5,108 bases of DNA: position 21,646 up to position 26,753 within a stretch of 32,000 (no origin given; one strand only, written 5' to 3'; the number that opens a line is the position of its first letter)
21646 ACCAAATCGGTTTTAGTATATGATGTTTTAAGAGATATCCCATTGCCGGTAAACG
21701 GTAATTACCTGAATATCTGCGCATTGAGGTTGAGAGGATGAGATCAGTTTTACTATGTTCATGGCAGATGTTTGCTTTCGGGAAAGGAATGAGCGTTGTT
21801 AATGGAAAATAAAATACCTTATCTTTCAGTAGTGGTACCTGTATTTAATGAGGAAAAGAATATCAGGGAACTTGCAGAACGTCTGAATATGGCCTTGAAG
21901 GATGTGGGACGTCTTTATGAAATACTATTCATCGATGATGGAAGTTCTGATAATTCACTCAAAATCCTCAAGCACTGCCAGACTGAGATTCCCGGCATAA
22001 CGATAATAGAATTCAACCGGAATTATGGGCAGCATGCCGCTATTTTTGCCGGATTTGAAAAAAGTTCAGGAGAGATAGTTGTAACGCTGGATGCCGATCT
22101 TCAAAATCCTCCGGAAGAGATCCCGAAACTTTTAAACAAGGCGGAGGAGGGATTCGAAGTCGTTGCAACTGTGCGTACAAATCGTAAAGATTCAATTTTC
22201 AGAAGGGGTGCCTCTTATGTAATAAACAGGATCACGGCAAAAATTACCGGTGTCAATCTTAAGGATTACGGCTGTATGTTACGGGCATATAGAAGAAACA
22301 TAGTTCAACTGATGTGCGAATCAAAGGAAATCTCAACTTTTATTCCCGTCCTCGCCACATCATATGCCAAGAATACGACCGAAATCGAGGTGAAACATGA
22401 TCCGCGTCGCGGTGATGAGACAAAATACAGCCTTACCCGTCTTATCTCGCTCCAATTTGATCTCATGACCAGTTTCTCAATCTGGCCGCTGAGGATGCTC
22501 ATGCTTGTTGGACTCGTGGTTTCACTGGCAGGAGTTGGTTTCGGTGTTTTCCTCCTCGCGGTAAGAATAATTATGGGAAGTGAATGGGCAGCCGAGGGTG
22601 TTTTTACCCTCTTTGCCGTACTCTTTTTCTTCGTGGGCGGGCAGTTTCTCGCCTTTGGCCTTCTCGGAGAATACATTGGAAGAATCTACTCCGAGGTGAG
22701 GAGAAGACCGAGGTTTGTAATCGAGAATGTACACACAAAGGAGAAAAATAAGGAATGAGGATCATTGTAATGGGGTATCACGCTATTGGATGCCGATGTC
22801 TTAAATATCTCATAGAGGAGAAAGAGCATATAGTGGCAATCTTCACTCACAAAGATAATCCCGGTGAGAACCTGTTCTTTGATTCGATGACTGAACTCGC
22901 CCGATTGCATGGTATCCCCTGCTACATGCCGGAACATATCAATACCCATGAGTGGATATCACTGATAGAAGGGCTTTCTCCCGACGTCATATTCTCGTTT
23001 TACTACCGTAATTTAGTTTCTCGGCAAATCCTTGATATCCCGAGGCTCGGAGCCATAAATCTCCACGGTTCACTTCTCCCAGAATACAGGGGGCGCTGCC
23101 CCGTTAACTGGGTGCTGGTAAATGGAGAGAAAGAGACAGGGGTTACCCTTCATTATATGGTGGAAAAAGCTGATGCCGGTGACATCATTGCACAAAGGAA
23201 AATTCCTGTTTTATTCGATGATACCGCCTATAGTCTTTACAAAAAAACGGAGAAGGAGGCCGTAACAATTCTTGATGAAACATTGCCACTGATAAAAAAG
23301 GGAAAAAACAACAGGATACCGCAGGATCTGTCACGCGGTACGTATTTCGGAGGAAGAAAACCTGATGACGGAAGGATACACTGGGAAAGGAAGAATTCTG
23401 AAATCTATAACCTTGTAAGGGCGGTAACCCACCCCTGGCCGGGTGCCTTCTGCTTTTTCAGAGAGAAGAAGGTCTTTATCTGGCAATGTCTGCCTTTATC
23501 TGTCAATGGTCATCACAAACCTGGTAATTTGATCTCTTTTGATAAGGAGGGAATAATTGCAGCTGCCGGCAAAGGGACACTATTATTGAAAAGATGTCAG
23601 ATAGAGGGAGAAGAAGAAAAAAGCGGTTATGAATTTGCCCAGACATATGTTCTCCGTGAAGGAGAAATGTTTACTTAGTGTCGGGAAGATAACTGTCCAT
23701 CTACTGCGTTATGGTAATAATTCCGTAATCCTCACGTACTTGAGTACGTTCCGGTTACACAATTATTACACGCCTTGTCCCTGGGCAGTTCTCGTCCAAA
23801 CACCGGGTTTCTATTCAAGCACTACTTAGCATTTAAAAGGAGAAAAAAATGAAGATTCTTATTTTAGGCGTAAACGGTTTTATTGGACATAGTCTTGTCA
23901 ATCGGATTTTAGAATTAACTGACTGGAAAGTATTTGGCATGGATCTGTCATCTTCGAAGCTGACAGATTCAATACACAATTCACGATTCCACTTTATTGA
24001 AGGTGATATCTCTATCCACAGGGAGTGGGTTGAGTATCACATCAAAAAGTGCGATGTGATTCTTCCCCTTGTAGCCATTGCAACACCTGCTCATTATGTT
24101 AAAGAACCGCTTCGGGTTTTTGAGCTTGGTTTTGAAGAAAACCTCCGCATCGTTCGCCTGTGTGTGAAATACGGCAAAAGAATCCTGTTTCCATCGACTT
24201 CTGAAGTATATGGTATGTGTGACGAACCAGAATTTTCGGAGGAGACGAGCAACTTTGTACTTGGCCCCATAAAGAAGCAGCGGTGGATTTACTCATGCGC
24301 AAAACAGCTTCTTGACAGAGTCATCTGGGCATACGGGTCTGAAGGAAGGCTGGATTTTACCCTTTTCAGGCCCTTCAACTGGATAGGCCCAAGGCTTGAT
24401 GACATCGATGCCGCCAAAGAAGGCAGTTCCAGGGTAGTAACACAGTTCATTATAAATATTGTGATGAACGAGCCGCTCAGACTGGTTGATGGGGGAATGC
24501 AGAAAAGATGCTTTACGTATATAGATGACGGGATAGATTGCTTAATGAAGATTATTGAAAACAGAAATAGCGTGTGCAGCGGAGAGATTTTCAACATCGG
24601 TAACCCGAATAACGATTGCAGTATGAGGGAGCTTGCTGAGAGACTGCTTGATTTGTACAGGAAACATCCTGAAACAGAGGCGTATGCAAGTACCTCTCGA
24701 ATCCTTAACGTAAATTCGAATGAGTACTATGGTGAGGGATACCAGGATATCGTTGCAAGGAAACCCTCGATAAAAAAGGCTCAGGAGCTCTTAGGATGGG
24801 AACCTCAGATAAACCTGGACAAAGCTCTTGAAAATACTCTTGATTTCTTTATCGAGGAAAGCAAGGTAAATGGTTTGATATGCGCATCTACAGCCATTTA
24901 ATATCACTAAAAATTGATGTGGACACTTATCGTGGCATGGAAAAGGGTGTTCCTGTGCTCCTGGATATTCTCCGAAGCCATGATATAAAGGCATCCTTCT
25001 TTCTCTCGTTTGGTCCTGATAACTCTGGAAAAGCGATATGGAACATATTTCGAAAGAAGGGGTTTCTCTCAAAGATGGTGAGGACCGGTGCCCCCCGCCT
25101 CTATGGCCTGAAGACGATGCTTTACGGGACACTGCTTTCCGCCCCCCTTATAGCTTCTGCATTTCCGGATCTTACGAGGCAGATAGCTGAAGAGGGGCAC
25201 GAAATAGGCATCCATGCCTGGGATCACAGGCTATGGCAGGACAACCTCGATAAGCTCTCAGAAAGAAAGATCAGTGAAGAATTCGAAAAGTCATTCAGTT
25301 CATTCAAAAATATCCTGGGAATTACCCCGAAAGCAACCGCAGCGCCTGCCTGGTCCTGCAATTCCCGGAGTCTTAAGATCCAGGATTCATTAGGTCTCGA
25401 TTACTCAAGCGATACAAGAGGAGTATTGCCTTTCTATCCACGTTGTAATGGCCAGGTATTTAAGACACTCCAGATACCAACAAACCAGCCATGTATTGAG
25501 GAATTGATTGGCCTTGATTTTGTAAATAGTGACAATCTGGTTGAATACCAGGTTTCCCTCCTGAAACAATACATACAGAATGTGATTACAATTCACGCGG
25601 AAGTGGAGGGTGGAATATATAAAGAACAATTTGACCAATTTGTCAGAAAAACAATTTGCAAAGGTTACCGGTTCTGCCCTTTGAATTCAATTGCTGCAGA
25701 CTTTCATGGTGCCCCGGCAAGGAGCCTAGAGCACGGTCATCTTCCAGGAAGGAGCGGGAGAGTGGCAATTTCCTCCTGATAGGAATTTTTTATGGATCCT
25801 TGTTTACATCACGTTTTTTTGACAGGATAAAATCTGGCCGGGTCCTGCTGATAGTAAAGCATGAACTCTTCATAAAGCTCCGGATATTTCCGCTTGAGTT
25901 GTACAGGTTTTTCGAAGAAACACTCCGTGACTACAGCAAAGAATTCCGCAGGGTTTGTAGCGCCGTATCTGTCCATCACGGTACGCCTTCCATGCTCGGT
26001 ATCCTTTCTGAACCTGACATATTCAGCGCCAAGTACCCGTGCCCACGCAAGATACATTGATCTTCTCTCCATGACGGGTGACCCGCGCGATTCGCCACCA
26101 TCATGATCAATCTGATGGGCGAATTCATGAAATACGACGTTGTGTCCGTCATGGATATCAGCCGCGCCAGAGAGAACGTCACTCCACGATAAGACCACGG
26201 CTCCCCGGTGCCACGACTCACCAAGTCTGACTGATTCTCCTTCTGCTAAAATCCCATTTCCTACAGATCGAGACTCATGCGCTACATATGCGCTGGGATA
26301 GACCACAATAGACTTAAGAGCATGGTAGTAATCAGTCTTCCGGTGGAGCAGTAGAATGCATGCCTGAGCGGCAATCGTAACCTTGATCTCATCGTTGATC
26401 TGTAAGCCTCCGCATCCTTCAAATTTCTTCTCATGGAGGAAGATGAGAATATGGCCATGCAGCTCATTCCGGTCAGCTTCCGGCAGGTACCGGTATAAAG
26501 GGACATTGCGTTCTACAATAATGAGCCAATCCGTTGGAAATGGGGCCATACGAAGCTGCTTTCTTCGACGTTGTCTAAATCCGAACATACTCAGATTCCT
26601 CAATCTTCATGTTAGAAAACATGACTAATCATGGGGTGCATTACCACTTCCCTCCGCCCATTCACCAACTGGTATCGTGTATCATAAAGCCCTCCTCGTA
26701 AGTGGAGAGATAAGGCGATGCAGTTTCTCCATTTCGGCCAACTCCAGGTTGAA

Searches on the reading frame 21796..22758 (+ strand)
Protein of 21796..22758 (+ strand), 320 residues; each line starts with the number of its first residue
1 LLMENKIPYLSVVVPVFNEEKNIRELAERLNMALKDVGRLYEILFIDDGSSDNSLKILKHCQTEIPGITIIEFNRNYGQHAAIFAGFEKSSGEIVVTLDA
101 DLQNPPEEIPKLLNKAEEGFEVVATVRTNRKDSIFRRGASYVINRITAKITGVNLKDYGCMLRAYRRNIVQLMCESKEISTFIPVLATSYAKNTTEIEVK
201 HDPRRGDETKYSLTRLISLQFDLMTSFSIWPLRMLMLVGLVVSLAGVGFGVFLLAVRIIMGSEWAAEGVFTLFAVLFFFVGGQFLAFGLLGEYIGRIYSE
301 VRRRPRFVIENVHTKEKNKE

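Call 5: search_protein_families(library=pfam, proteins=[window:21796-22758:+])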
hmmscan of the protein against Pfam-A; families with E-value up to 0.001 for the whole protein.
window:21796-22758:+ (320 aa): 3 families
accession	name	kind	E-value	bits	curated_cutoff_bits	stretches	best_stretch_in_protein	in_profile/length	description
PF00535.33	Glycos_transf_2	-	1.7e-32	113.1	23.3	1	11-170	1-164/168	Glycosyl transferase family 2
PF10111.15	Glyco_tranf_2_2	-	1.6e-06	28.2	27.3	1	11-113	1-103/276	Glycosyltransferase like family 2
PF13641.12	Glyco_tranf_2_3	-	1.5e-05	25.6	27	1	9-130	2-126/230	Glycosyltransferase like family 2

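Call 17: search_protein_families(library=ncbifam, proteins=[window:21796-22758:+], max_evalue=0.00001)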
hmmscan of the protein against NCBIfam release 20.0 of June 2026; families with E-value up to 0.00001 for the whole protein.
window:21796-22758:+ (320 aa): 17 families
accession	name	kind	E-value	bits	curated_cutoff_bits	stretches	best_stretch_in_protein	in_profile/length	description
NF007986.1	PRK10714.1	equivalog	1.9e-123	411.5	529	1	5-315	3-314/316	undecaprenyl-phosphate 4-deoxy-4-formamido-L-arabinose transferase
NF047588.1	GlcsyltransPgfSStrep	equivalog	2.3e-58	197.9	500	1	10-312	3-305/308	glycosyltransferase PgfS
TIGR04182.1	glyco_TIGR04182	equivalog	1.5e-16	60.6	325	1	11-303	3-291/293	S-layer glycoprotein N-glycosyltransferase AglJ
TIGR03937.1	PgaC_IcaA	equivalog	8.4e-16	57.9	422.3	1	5-102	42-136/407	poly-beta-1,6-N-acetyl-D-glucosamine synthase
NF007482.0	PRK10073.1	equivalog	1.8e-14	53.5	423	1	3-125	1-119/334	glycosyltransferase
NF041391.1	DPhHxTase_Halo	equivalog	1.6e-11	43.6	375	1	17-209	4-191/213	dolichyl-phosphate hexose transferase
TIGR04283.1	glyco_like_mftF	equivalog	4.8e-11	42.7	182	1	10-140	1-123/221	TIGR04283 family arsenosugar biosynthesis glycosyltransferase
TIGR03965.1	mycofact_glyco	equivalog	7.4e-11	41.6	280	1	6-113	72-176/467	mycofactocin biosynthesis glycosyltransferase MftF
TIGR03111.1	glyc2_xrt_Gpos1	hypoth_equivalog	1e-10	41.1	363.95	1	5-124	46-164/439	TIGR03111 family XrtG-associated glycosyltransferase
NF041875.1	EPS_EpsD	equivalog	1.1e-09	38.1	370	1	10-124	1-112/325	exopolysaccharide biosynthesis glycosyltransferase EpsD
TIGR04242.1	nodulat_NodC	equivalog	1.4e-09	37.4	550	1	5-118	45-158/395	chitooligosaccharide synthase NodC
NF010496.0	PRK13915.1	equivalog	7.1e-09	35.2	262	1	9-109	32-135/307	glucosyl-3-phosphoglycerate synthase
NF047683.1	TeichurnBiosyTuaG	equivalog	1.9e-08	34.3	400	1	3-114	1-109/252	teichuronic acid biosynthesis protein TuaG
NF058614.1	PPMAGASynPpgS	equivalog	4.6e-08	32.8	370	1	12-169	4-161/226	polyprenyl-phospho-N-acetylgalactosaminyl synthase PpgS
NF050050.1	ProtGlycPglI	equivalog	2.6e-06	27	500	1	8-133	2-125/306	GalNAc(5)-diNAcBac-PP-undecaprenol beta-1,3-glucosyltransferase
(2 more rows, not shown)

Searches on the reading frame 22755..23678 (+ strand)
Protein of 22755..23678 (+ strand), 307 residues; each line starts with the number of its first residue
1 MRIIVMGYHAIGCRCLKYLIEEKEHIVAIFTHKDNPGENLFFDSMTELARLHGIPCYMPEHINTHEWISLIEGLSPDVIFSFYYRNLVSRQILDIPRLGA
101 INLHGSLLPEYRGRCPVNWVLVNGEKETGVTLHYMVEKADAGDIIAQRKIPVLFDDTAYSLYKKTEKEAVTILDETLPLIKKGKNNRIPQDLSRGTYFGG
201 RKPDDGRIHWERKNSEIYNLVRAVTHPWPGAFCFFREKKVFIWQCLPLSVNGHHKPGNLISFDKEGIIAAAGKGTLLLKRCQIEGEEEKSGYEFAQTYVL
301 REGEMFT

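Call 5: search_protein_families(library=pfam, proteins=[window:22755-23678:+])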
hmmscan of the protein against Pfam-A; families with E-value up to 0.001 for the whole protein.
window:22755-23678:+ (307 aa): 3 families
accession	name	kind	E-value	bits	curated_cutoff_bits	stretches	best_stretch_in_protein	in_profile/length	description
PF00551.24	Formyl_trans_N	-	2e-30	106.3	26.1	1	2-175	2-179/181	Formyl transferase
PF02911.23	Formyl_trans_C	-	3.6e-22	78.9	21.1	1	202-297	3-98/100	Formyl transferase, C-terminal domain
PF23197.1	IG_AIR9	-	0.00088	19.5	27.5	0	101-156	17-77/87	AIR9 A9 domain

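Call 17: search_protein_families(library=ncbifam, proteins=[window:22755-23678:+], max_evalue=0.00001)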
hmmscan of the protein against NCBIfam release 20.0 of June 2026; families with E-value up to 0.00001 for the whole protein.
window:22755-23678:+ (307 aa): 7 families
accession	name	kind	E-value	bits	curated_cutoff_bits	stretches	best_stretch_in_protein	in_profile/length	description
NF005414.0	PRK06988.1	equivalog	5.1e-103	344.3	316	1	1-297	3-304/311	formyltransferase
NF005998.1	PRK08125.1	equivalog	1.1e-101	341.2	777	1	1-300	1-298/649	bifunctional UDP-4-amino-4-deoxy-L-arabinose formyltransferase/UDP-glucuronic acid oxidase ArnA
TIGR00460.1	fmt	equivalog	1.6e-55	188.4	201.5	1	1-298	1-304/315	methionyl-tRNA formyltransferase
TIGR00639.1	PurN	equivalog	9.7e-17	61.1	150.1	1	68-179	72-183/192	phosphoribosylglycinamide formyltransferase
NF005755.0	PRK07579.1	equivalog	3e-12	46.9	238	1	77-227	67-216/245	dTDP-4-amino-4,6-dideoxyglucose formyltransferase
NF004684.0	PRK06027.1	subfamily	1.3e-09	38.2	223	1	64-165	154-255/286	formyltetrahydrofolate deformylase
TIGR00655.1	PurU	equivalog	1.3e-08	34.9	285.95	1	65-165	150-250/280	formyltetrahydrofolate deformylase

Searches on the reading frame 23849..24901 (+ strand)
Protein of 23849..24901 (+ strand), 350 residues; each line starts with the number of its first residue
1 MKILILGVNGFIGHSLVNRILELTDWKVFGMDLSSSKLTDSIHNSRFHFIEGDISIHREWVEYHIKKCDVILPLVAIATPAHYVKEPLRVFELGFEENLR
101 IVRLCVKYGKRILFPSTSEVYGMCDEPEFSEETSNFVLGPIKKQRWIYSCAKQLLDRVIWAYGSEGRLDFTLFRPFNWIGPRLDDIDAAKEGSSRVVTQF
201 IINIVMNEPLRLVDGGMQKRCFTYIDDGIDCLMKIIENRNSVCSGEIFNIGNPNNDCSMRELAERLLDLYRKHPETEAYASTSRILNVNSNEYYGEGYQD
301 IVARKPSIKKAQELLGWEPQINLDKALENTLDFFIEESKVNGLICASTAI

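Call 5: search_protein_families(library=pfam, proteins=[window:23849-24901:+])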
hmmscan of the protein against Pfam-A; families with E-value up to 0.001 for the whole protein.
window:23849-24901:+ (350 aa): 3 families
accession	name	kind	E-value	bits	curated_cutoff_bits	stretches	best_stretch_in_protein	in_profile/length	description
PF01370.27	Epimerase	-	2.2e-44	152.1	20.9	1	3-251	1-240/240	NAD dependent epimerase/dehydratase family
PF16363.11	GDP_Man_Dehyd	-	9.7e-29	101.3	27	1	4-329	1-331/332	GDP-mannose 4,6 dehydratase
PF01073.25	3Beta_HSD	-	7.5e-06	25.6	22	1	4-123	1-122/280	3-beta hydroxysteroid dehydrogenase/isomerase family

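Call 17: search_protein_families(library=ncbifam, proteins=[window:23849-24901:+], max_evalue=0.00001)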
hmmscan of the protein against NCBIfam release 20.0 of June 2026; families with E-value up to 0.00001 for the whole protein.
window:23849-24901:+ (350 aa): 11 families
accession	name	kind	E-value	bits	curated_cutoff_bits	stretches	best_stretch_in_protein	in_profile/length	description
NF008872.0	PRK11908.1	equivalog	2e-169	563.2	294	1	1-337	2-338/349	bifunctional UDP-4-keto-pentose/UDP-xylose synthase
NF005998.1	PRK08125.1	equivalog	4.2e-164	547.5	777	1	2-334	317-649/649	bifunctional UDP-4-amino-4-deoxy-L-arabinose formyltransferase/UDP-glucuronic acid oxidase ArnA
TIGR01181.1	dTDP_gluc_dehyt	equivalog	1.1e-20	73.9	365.1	1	2-339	1-316/321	dTDP-glucose 4,6-dehydratase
TIGR04180.1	EDH_00030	hypoth_equivalog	6e-17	61.7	475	1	3-280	1-266/297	NAD-dependent 4,6-dehydratase LegB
TIGR02197.1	heptose_epim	equivalog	3e-15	56.2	274.6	1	3-274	1-264/316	ADP-glyceromanno-heptose 6-epimerase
TIGR01179.1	galE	equivalog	8.7e-14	51.1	262.3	1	2-332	1-323/332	UDP-glucose 4-epimerase GalE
NF011728.1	PRK15181.1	equivalog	5e-09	35.6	760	1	3-337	18-340/348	Vi polysaccharide biosynthesis UDP-N-acetylglucosaminuronic acid C-4 epimerase TviC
NF041015.1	UDPsulfquin_syn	equivalog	9.5e-09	34.7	575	0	195-273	237-313/384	UDP-sulfoquinovose synthase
NF007490.0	PRK10084.1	subfamily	8e-08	31.6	649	1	1-339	1-339/361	dTDP-glucose 4,6-dehydratase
NF047837.1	UDPAcbARedWbcJ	equivalog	1.3e-06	27.6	500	0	195-269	144-214/372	UDP-2-acetamido-2,6-beta-L-arabino-hexul-4-ose reductase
NF007582.0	PRK10217.1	equivalog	3e-06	26.6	698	0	195-336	199-333/355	dTDP-glucose 4,6-dehydratase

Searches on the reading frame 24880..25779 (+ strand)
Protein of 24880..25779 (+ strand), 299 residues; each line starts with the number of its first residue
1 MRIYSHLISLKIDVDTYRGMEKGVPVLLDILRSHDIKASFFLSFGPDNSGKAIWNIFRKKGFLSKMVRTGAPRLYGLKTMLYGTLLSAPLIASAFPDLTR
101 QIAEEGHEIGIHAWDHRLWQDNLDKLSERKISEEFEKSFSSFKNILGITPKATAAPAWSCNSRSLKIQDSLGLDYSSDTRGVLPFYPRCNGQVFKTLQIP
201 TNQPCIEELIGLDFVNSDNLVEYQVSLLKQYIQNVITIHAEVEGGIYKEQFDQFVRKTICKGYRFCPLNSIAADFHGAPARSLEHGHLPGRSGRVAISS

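Call 5: search_protein_families(library=pfam, proteins=[window:24880-25779:+])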
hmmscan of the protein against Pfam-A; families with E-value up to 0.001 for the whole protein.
window:24880-25779:+ (299 aa): 2 families
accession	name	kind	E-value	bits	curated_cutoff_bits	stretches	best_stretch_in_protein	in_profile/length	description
PF01522.26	Polysacc_deac_1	-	5.8e-16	59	23.1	1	19-175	16-123/124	Polysaccharide deacetylase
PF10096.14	DUF2334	-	0.00013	22.1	26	1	95-208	55-169/203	Uncharacterized protein conserved in bacteria (DUF2334)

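Call 17: search_protein_families(library=ncbifam, proteins=[window:24880-25779:+], max_evalue=0.00001)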
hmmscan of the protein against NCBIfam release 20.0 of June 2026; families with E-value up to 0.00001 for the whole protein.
window:24880-25779:+ (299 aa): 6 families
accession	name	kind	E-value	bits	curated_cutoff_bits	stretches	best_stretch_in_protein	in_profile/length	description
NF011923.2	PRK15394.1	equivalog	1.3e-73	247.8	382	1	8-296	3-291/294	4-deoxy-4-formamido-L-arabinose-phosphoundecaprenol deformylase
TIGR02764.1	spore_ybaN_pdaB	equivalog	1.6e-11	44.4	237.4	1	92-173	44-121/191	polysaccharide deacetylase family sporulation protein PdaB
TIGR02873.1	spore_ylxY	hypoth_equivalog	1e-09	38.1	391.5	1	96-172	127-199/268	probable sporulation protein, polysaccharide deacetylase family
TIGR03006.1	pepcterm_polyde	equivalog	1.1e-08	34.6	276.2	1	84-177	51-143/272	XrtA system polysaccharide deacetylase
NF045821.1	PgAcgDacpgdA1_Bac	equivalog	4.9e-08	32.2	400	1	91-165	125-195/282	peptidoglycan-N-acetylglucosamine deacetylase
TIGR02884.1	spore_pdaA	equivalog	3.3e-07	30.3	298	0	95-173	78-153/224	delta-lactam-biosynthetic de-N-acetylase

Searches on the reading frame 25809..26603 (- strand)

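Call 5: search_protein_families(library=pfam, proteins=[window:25809-26603:-])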
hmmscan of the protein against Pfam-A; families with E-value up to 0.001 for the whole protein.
window:25809-26603:- (264 aa): 1 family
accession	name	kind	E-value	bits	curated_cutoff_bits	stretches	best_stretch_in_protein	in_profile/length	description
PF06167.18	Peptidase_M90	-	5.5e-89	298.4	26.2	1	10-252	2-243/243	Glucose-regulated metallo-peptidase M90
